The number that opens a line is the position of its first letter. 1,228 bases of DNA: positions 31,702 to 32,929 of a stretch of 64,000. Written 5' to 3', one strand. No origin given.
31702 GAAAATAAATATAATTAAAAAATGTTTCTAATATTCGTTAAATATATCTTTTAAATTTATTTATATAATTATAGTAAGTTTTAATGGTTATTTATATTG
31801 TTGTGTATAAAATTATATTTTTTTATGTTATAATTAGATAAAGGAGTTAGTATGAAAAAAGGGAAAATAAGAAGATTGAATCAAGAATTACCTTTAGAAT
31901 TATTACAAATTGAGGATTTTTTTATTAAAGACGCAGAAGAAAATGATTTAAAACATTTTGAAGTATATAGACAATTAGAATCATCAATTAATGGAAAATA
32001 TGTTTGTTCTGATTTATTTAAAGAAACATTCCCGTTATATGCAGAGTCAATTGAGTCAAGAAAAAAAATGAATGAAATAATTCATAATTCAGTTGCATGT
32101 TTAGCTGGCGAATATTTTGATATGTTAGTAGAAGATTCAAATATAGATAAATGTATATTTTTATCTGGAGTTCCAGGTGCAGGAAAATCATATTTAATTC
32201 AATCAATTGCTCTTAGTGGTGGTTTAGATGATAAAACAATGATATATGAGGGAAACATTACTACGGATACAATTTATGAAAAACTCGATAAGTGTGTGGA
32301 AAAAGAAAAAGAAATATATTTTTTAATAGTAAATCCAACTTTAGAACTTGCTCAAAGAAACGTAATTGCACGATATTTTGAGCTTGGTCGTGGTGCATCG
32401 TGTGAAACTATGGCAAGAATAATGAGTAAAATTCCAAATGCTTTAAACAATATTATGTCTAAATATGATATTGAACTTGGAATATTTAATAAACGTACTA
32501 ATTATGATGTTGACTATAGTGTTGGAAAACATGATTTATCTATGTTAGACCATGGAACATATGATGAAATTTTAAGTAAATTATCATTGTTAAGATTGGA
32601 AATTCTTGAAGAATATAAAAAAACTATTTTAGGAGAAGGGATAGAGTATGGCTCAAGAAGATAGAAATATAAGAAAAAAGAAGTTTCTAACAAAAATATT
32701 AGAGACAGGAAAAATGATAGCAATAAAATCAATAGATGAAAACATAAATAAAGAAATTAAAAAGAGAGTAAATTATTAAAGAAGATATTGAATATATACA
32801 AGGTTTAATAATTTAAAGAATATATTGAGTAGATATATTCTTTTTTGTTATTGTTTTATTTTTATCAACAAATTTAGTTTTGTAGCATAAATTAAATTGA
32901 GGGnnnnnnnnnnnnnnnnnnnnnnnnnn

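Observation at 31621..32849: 1.16-kb cassette (P-loop kinase + small overlapping ORF) inserted between miaB and cotE, bounded by a perfect 33-bp direct repeat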

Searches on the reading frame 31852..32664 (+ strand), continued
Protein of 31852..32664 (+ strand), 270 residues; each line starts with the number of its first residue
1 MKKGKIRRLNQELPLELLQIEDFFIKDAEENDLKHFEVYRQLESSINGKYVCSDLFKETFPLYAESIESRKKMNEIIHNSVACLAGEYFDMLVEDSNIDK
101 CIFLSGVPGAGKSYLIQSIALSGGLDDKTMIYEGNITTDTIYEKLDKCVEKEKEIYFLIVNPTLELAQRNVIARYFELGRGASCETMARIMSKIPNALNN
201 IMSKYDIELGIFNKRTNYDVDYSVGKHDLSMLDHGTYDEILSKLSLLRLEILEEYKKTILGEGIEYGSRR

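Call 71: search_protein_families(library=ncbifam, proteins=[L006:3953-4846:-, L017:1499-1978:-], max_evalue=0.001)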
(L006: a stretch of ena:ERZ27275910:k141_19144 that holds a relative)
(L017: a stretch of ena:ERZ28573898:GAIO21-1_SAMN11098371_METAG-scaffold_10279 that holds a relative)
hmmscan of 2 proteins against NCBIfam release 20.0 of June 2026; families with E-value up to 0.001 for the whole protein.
L006:3953-4846:- (297 aa): 6 families
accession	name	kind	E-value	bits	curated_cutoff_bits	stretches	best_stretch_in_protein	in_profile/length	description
TIGR03992.1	Arch_glmU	subfamily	3.7e-11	42.5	292.1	1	6-185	3-159/393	bifunctional sugar-1-phosphate nucleotidylyltransferase/acetyltransferase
TIGR01208.1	rmlA_long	equivalog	9.3e-08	31.3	320.25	1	7-178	3-158/353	glucose-1-phosphate thymidylyltransferase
NF041313.1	UDPGP_AglF_Halo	equivalog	2e-07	30.7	400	1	7-183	4-163/234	UTP--glucose-1-phosphate uridylyltransferase AglF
NF010933.0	PRK14353.1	equivalog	2e-05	23.4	505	0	3-179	5-160/453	bifunctional UDP-N-acetylglucosamine diphosphorylase/glucosamine-1-phosphate N-acetyltransferase GlmU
TIGR03310.1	matur_MocA_YgfJ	equivalog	0.00017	21.7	186.45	1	7-63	3-57/188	molybdenum cofactor cytidylyltransferase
NF041135.1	IPPtranDIPPsyn_Thcocales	equivalog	0.0008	18.5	580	0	6-128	3-107/419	bifunctional L-myo-inositol-1-phosphate cytidylyltransferase/CDP-L-myo-inositol myo-inositolphosphotransferase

L017:1499-1978:- (159 aa): 0 families

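Call 89: search_protein_families(library=pfam, proteins=[L004:3138-4445:+, L004:5729-6187:+], max_evalue=0.0001)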
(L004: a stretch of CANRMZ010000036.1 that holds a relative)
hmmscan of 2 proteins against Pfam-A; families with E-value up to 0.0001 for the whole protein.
L004:3138-4445:+ (435 aa): 0 families

L004:5729-6187:+ (152 aa): 1 family
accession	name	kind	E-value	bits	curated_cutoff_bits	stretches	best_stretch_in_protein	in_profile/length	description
PF18050.6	Cyclophil_like2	-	8.1e-30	103.7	22.7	1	47-148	1-112/115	Cyclophilin-like family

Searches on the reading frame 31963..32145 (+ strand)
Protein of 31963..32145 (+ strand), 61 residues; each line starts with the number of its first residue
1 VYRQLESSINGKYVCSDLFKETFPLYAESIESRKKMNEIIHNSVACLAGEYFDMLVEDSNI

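Call 50: find_related_loci(query=A3, collection=metagenome_contigs, flank=5000)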
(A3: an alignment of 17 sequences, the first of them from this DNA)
Query A3 (61 aa) in metagenome_contigs; peptide patterns used: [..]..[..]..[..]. (x = any residue, [..] = any of these).
327 stretches matched a pattern; 150 encode a relative of the query (tblastn E <= 1e-3); the best 80 are kept; 80 distinct loci.
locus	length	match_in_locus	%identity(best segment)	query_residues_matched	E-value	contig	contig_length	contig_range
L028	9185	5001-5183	100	1-61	3e-38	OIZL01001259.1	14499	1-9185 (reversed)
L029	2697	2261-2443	79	1-61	5e-31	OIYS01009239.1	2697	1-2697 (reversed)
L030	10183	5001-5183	79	1-61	5e-31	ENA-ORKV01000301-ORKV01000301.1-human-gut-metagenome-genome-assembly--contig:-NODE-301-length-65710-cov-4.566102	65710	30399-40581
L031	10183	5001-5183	77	1-61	1e-30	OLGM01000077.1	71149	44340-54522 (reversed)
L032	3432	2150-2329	63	2-61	8e-24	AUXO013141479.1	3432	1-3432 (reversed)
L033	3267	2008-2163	63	2-53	1e-21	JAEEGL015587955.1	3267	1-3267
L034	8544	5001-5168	63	2-57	5e-21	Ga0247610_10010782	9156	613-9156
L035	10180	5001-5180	58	2-61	7e-20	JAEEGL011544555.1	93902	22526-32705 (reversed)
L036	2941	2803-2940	70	2-47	8e-20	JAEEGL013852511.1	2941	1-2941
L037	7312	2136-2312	54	2-60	4e-17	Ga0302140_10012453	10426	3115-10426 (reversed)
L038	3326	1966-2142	54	2-60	4e-17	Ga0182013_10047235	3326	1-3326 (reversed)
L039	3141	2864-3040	54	2-60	4e-17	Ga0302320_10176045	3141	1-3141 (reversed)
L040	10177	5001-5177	54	2-60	4e-17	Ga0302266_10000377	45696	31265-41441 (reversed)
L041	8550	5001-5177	54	2-60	4e-17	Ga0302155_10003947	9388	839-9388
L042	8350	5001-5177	54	2-60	4e-17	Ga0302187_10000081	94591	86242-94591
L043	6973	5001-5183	51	1-61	4e-17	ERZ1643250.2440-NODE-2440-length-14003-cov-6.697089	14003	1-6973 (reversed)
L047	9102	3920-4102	48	1-61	2e-15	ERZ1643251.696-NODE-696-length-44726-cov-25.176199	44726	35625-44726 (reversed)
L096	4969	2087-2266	42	2-61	8e-13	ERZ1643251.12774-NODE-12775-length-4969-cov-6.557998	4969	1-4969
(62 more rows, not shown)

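Call 51: find_related_loci(query=A3, collection=viral_contigs, flank=5000)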
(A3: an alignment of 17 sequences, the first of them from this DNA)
Query A3 (61 aa) in viral_contigs; peptide patterns used: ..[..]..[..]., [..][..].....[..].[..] (x = any residue, [..] = any of these).
104 stretches matched a pattern, but none encodes a relative of the query by tblastn (E <= 1e-3).

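Call 89: search_protein_families(library=pfam, proteins=[L029:574-1962:-, L034:3316-4416:-, L034:5808-6212:-, L043:4179-4889:+, L043:5785-6312:-, L047:531-2909:+, L096:304-1971:+, L096:2959-4329:+], max_evalue=0.0001)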
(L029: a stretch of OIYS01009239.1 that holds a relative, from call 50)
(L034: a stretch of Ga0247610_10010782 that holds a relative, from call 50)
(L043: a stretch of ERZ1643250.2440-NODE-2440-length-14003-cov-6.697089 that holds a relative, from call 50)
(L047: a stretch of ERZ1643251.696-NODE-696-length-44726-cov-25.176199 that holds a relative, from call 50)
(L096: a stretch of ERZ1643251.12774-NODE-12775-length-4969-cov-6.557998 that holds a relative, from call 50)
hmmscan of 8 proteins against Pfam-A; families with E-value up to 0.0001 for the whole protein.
L029:574-1962:- (462 aa): 2 families
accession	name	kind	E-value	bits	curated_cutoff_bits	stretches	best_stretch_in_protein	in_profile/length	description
PF06782.17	UPF0236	-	1.5e-40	139.7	24.3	1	19-388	3-387/400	Uncharacterised protein family (UPF0236)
PF01610.23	DDE_Tnp_ISL3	-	4.2e-06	27.2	23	1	241-417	51-223/240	Transposase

L034:3316-4416:- (366 aa): 0 families

L034:5808-6212:- (134 aa): 0 families

L043:4179-4889:+ (236 aa): 1 family
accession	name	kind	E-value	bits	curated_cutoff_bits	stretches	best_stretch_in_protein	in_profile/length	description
PF08713.17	DNA_alkylation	-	7.3e-19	68.7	21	1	20-217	5-213/213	DNA alkylation repair enzyme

L043:5785-6312:- (175 aa): 1 family
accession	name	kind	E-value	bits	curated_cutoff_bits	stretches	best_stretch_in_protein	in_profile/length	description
PF04073.20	tRNA_edit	-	1.4e-24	87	25.5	1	42-159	2-122/123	Aminoacyl-tRNA editing domain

L047:531-2909:+ (792 aa): 1 family
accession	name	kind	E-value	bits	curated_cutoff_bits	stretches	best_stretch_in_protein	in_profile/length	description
PF00041.27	fn3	-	3.8e-06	27.5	25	1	411-487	2-74/84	Fibronectin type III domain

L096:304-1971:+ (555 aa): 2 families
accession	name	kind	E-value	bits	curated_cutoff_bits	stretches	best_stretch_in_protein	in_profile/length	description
PF00749.27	tRNA-synt_1c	-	4.3e-64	216.9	23.4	1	41-354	2-301/314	tRNA synthetases class I (E and Q), catalytic domain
PF19269.4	Anticodon_2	-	4.4e-08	34.1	23.6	1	432-553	31-140/141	Anticodon binding domain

L096:2959-4329:+ (456 aa): 3 families
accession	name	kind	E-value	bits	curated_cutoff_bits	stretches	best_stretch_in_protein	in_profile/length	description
PF08245.18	Mur_ligase_M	-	4.6e-46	157.7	24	1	111-292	1-199/200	Mur ligase middle domain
PF02875.26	Mur_ligase_C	-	4.3e-16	60.3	28.4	1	317-440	3-126/127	Mur ligase, glutamate ligase domain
PF01225.30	Mur_ligase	-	3.9e-05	24.4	21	1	31-98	8-92/95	Mur ligase family, catalytic domain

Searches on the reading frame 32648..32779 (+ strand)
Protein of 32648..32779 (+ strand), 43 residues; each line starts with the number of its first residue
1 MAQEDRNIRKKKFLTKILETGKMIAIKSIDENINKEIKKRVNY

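Call 4: search_protein_families(library=pfam, proteins=[window:32648-32779:+], max_evalue=1)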
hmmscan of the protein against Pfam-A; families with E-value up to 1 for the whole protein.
window:32648-32779:+ (43 aa): 0 families

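Call 5: search_protein_families(library=ncbifam, proteins=[window:32648-32779:+], max_evalue=1)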
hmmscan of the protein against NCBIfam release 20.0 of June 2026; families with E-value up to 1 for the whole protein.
window:32648-32779:+ (43 aa): 0 families

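Call 6: search_protein_families(library=padloc, proteins=[window:32648-32779:+], max_evalue=1)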
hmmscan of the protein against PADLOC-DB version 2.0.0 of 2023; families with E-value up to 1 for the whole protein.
window:32648-32779:+ (43 aa): 0 families

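Call 7: search_protein_families(library=phrogs, proteins=[window:32648-32779:+], max_evalue=1)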
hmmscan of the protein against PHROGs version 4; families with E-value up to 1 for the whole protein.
window:32648-32779:+ (43 aa): 1 family
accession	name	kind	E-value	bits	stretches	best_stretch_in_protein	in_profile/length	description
phrog_19441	-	unknown function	0.04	15.1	1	2-38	21-57/96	-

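Call 37: search_solved_structures(query=A2, max_evalue=10, show_alignments=2)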
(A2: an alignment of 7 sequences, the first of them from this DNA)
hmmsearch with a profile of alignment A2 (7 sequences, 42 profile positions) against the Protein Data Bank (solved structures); distinct sequences matched with E-value up to 10: 13.
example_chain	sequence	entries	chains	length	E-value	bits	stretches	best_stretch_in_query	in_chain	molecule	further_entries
7udk_A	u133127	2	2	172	0.0054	19.9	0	8-26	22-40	Designed helical repeat protein (DHR) RPB_LRP2_R4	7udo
9dcy_A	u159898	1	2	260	0.016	18.3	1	8-38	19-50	Designed allosteric facilitated dissociation switch AS1 H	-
9dd1_A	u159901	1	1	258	0.017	18.3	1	8-38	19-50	Designed allosteric facilitated dissociation switch AS1 T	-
9dcz_A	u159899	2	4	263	0.017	18.3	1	8-38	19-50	Designed allosteric facilitated dissociation switch AS1 H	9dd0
9dcx_A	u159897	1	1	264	0.017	18.2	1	8-38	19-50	Designed allosteric facilitated dissociation switch AS1 H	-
9olq_A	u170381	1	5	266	0.068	16.3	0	8-32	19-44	Designed allosteric facilitated dissociation switch AS1 H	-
8ure_A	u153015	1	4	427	0.17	15.1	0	19-32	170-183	sr312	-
9gjb_H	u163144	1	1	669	0.61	13.3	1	20-38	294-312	Galactose/N-acetyl-D-galactosamine lectin heavy subunit 1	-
9gja_H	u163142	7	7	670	0.61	13.3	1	20-38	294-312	Galactose/N-acetyl-D-galactosamine lectin heavy subunit 1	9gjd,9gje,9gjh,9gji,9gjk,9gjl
6w2w_A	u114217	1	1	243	0.72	13.1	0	24-36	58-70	Junction 24 DHR14-DHR18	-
9gjc_H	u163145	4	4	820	0.81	12.9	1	20-38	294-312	Galactose/N-acetyl-D-galactosamine lectin heavy subunit 1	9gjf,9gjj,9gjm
9gjg_H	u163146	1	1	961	0.85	12.8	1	20-38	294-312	Galactose/N-acetyl-D-galactosamine lectin heavy subunit 1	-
3vtm_A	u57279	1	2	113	1.4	12.1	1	6-33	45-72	Iron-regulated surface determinant protein H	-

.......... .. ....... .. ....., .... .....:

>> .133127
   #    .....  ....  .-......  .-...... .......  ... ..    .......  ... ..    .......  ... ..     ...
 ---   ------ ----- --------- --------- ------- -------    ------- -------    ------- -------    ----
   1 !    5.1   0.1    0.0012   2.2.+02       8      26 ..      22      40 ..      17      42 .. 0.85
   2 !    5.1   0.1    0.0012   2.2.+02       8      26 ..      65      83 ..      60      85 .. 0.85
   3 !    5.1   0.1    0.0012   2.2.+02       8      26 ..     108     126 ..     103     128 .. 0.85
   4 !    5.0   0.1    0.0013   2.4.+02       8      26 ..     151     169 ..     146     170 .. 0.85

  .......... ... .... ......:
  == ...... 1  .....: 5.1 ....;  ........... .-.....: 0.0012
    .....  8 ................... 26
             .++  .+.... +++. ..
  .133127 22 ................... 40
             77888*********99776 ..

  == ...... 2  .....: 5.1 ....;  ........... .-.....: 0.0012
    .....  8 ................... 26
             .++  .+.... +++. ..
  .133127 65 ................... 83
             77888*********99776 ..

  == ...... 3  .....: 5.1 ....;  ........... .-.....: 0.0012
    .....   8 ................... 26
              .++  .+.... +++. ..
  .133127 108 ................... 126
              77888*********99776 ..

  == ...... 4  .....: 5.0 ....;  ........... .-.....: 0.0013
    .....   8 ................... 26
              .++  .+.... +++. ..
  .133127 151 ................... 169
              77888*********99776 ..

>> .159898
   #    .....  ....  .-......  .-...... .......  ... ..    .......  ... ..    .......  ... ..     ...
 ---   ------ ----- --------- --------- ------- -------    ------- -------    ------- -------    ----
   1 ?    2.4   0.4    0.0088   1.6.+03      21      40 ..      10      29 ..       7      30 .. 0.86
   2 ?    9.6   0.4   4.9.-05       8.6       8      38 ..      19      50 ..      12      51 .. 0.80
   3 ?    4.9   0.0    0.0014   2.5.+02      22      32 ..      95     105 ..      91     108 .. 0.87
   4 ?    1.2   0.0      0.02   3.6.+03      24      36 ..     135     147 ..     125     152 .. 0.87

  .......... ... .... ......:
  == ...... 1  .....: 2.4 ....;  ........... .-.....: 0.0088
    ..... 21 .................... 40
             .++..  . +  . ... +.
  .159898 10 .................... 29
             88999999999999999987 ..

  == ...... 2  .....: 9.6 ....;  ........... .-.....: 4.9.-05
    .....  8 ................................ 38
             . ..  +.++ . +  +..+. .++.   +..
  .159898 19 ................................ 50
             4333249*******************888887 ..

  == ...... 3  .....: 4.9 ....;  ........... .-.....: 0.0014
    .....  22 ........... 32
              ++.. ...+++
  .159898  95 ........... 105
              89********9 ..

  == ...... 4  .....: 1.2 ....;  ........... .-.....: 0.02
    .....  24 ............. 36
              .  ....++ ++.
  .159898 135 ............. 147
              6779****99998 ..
